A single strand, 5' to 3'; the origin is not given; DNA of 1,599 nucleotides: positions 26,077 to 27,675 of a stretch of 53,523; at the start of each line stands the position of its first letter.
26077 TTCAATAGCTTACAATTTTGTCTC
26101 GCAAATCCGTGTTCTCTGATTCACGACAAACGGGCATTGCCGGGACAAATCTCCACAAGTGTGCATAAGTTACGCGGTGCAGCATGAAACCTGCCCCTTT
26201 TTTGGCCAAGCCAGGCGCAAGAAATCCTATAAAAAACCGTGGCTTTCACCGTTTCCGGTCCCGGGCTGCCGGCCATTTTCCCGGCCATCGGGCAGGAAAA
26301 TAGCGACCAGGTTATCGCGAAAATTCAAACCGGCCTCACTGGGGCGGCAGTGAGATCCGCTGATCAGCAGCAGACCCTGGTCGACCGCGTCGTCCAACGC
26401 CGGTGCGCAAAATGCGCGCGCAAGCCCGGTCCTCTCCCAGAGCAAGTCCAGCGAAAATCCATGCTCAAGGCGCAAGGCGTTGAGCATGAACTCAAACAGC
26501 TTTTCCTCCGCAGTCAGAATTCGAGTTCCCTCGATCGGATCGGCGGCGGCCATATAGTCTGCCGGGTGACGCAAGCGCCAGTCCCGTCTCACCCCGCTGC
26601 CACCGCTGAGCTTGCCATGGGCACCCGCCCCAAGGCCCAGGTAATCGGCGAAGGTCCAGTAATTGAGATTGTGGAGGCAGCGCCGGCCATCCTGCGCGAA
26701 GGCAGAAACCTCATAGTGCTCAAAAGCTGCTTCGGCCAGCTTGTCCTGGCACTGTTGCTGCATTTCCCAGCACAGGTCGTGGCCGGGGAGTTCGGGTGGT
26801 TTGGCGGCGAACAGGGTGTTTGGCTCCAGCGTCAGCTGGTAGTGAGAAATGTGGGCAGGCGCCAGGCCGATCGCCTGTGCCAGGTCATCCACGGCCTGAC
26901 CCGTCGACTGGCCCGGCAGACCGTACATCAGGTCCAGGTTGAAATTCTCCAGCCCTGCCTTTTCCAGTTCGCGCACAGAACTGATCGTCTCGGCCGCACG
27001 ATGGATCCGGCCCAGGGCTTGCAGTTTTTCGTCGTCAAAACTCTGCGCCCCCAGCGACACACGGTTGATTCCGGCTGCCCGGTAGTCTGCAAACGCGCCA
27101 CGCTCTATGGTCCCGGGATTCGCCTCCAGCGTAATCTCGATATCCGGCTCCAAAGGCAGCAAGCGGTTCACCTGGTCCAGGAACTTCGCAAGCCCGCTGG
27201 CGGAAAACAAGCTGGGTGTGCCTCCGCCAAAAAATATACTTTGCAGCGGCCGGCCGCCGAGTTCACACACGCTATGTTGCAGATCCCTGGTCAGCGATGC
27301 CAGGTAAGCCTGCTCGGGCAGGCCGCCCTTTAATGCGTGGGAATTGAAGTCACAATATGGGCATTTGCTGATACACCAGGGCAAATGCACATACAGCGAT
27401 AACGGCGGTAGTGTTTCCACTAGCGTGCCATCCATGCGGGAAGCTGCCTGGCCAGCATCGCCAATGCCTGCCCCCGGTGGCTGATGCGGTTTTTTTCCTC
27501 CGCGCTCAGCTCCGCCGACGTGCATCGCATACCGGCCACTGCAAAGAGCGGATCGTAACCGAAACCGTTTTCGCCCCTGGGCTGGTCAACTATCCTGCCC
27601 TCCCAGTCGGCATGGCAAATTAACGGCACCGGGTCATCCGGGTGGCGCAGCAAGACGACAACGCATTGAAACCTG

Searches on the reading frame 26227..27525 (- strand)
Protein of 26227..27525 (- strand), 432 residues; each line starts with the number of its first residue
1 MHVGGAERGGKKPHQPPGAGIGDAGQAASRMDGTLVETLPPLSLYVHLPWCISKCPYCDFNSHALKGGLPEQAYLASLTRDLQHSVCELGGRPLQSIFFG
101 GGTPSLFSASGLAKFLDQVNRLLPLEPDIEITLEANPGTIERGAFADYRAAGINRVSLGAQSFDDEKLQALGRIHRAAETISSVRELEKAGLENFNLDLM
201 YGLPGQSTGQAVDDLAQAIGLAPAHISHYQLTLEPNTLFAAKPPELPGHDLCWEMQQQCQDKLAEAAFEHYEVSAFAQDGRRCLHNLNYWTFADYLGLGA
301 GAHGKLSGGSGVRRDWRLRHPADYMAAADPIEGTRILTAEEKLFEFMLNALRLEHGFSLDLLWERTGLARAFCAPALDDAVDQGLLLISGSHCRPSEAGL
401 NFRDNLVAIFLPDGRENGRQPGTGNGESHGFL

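Call 52: search_protein_families(library=pfam, proteins=[window:26227-27525:-], max_evalue=0.00001)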
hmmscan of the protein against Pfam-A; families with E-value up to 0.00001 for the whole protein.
window:26227-27525:- (432 aa): 2 families
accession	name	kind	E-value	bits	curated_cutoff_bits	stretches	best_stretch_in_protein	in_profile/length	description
PF04055.27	Radical_SAM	-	3.6e-22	79.7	29.5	1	45-210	1-158/166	Radical SAM superfamily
PF06969.22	HemN_C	-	1.9e-10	41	24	1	337-400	1-65/67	HemN C-terminal domain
